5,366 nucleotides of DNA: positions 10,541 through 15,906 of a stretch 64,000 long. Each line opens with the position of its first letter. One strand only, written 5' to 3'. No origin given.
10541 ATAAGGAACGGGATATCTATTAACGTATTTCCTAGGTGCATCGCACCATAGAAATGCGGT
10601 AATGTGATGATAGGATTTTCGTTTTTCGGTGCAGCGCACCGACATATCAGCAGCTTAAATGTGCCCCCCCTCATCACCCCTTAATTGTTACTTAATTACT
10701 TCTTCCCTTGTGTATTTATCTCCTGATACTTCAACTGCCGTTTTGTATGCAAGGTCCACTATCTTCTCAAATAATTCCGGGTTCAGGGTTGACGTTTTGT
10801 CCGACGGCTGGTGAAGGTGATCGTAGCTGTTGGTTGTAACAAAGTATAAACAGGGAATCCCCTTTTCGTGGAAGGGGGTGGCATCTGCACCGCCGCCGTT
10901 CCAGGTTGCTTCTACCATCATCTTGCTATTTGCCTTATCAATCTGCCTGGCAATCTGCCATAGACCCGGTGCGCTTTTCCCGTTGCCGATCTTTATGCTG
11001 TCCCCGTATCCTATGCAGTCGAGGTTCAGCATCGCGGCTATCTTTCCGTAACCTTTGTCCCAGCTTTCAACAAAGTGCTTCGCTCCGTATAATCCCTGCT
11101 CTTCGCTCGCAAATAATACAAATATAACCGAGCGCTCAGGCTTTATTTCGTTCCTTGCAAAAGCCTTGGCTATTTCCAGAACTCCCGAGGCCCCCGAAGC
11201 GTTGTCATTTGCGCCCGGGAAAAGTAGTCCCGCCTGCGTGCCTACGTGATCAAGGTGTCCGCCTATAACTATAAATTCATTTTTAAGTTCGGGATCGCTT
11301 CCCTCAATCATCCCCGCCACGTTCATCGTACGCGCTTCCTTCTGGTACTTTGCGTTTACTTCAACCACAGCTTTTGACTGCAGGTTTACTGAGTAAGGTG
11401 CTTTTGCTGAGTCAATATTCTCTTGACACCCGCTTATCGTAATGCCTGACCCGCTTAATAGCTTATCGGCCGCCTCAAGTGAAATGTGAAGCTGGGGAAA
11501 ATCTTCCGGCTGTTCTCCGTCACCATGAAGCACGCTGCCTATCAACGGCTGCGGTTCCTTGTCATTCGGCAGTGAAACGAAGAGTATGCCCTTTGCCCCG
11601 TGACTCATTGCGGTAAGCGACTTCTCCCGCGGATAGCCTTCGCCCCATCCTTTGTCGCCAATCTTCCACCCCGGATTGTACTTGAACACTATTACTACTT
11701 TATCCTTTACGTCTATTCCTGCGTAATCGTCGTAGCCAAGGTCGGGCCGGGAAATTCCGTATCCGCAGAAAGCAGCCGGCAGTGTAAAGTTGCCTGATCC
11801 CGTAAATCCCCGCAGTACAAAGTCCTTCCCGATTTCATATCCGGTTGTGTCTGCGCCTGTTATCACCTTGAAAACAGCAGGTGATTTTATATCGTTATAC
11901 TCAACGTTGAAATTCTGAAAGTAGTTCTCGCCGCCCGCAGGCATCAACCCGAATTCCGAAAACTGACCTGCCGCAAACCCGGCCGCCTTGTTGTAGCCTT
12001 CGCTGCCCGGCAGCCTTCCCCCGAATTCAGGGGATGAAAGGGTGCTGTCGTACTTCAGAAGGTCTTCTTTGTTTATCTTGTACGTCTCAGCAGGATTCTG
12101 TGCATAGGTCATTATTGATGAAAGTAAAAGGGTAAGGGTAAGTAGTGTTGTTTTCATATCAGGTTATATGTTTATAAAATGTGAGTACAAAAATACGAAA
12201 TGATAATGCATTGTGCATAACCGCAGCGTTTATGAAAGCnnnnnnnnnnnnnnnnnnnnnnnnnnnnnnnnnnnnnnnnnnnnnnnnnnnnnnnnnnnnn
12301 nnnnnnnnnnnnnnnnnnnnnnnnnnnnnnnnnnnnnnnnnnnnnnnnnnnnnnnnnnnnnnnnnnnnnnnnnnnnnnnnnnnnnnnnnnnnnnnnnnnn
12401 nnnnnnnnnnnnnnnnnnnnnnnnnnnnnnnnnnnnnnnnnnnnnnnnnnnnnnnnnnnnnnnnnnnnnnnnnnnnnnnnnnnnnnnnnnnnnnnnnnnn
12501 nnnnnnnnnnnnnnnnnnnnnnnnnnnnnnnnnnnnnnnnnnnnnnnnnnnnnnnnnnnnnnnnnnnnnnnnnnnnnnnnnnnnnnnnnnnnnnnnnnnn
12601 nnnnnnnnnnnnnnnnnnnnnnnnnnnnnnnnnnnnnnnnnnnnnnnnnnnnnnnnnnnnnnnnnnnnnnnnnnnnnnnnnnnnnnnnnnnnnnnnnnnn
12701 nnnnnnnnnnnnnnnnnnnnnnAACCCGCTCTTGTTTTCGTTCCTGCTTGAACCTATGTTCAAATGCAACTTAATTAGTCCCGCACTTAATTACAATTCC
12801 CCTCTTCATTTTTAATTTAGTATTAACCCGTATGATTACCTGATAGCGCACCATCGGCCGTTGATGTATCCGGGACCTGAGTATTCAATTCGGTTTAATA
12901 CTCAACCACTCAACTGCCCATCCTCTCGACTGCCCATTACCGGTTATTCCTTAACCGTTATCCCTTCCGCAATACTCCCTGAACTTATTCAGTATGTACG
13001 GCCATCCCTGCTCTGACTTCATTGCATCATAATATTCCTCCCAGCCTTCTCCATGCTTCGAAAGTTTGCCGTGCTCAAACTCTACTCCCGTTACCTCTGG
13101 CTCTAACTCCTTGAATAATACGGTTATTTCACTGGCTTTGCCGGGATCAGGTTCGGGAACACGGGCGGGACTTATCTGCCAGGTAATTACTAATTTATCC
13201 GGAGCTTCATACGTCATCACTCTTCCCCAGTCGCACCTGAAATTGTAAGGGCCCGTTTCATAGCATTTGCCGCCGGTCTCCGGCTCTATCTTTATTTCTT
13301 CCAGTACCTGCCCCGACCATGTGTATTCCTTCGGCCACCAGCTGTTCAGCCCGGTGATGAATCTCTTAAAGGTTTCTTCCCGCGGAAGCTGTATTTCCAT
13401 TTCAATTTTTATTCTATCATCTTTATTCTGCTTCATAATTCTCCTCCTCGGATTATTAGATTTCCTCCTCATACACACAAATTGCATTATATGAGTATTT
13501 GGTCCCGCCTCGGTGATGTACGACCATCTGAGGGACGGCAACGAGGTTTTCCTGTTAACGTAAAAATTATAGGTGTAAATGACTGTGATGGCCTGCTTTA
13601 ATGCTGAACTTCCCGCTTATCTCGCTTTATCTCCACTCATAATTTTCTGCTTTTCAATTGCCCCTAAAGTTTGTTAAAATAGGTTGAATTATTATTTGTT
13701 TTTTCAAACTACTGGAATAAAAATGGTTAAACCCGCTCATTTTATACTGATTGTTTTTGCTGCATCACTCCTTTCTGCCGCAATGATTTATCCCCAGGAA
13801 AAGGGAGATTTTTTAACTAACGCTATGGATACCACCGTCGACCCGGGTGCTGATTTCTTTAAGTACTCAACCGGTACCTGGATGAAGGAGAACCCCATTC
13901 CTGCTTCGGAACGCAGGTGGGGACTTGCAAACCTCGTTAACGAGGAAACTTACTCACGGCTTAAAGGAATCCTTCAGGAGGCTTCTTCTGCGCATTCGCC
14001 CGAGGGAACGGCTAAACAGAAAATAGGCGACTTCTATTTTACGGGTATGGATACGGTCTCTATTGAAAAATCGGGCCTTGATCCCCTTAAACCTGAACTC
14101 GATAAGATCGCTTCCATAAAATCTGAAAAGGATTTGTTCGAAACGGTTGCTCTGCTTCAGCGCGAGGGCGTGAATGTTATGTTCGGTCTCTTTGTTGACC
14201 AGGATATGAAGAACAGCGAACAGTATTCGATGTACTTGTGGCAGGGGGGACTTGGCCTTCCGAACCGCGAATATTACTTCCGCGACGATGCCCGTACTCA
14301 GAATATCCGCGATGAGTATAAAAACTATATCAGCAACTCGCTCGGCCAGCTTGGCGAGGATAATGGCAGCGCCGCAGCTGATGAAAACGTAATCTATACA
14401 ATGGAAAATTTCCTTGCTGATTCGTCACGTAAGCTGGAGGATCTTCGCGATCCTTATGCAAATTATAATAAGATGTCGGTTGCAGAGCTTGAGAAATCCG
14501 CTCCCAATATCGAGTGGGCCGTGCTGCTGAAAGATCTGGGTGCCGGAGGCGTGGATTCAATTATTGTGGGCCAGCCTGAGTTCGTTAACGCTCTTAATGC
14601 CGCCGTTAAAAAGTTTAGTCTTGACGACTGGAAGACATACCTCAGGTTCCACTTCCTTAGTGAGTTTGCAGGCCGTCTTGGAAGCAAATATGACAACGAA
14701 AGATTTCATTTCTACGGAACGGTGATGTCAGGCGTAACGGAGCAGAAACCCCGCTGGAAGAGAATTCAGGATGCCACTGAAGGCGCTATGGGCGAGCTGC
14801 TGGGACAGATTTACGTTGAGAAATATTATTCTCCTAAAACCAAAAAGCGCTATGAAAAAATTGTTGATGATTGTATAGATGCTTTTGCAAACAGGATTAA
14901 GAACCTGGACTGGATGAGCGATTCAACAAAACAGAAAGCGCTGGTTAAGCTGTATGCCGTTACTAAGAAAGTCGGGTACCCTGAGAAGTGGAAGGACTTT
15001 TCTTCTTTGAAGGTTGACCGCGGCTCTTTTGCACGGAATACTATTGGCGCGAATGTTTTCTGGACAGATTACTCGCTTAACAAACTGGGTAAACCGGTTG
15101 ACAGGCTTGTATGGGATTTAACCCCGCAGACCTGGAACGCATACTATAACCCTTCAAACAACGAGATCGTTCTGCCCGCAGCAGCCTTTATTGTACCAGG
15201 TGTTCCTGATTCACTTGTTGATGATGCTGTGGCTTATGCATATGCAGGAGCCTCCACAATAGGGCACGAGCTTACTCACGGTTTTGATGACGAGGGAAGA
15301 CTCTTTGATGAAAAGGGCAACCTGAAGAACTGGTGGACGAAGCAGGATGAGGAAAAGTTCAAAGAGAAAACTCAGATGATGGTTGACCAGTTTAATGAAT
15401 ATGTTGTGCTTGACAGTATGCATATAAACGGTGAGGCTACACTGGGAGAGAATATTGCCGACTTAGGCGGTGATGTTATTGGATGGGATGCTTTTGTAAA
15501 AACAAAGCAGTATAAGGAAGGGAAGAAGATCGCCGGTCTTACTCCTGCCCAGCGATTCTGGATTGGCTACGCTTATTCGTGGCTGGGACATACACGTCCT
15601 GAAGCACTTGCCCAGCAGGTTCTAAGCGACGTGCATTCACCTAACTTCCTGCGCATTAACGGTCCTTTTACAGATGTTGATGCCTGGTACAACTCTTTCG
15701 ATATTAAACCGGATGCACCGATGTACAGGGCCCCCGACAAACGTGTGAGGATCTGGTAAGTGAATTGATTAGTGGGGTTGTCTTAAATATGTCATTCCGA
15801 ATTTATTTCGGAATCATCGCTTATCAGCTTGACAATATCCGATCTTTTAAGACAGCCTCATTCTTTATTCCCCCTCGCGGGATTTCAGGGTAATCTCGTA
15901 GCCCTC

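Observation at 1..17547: Abundant intergenic repeat family built on the hairpin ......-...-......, confined to the first 17.6 kb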

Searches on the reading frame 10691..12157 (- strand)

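Call 94: search_protein_families(library=pfam, proteins=[window:10691-12157:-], max_evalue=0.001)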
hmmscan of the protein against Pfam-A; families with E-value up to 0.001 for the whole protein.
window:10691-12157:- (489 aa): 3 families
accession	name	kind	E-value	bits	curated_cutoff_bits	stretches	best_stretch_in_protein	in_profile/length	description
PF04389.22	Peptidase_M28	-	2.4e-40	138.8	21.3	1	279-472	1-191/193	Peptidase family M28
PF01546.33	Peptidase_M20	-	1.5e-09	38.5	24.6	1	314-471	31-201/206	Peptidase family M20/M25/M40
PF02225.27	PA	-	3.5e-05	24.3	23.9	1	143-233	16-95/95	PA domain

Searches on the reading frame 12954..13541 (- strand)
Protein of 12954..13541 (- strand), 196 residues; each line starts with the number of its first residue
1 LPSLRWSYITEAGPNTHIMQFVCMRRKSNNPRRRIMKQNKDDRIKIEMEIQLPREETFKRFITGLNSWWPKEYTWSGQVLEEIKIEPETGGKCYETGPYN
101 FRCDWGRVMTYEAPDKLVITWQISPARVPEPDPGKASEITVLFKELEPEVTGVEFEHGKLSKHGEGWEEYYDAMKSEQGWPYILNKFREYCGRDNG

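Call 94: search_protein_families(library=pfam, proteins=[window:12954-13541:-], max_evalue=0.001)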
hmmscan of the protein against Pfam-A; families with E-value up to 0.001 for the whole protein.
window:12954-13541:- (196 aa): 1 family
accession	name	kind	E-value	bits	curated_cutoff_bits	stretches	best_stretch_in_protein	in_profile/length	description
PF08327.17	AHSA1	-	2.8e-08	34.5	22.1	1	54-191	4-124/125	Activator of Hsp90 ATPase homolog 1-like protein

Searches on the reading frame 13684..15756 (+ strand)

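Call 94: search_protein_families(library=pfam, proteins=[window:13684-15756:+], max_evalue=0.001)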
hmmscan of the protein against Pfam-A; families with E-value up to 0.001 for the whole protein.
window:13684-15756:+ (691 aa): 2 families
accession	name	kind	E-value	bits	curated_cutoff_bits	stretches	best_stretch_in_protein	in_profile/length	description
PF05649.18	Peptidase_M13_N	-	8.4e-117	391.2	32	1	54-433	1-381/381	Peptidase family M13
PF01431.27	Peptidase_M13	-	2.2e-57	194.4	24.5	1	485-688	1-205/205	Peptidase family M13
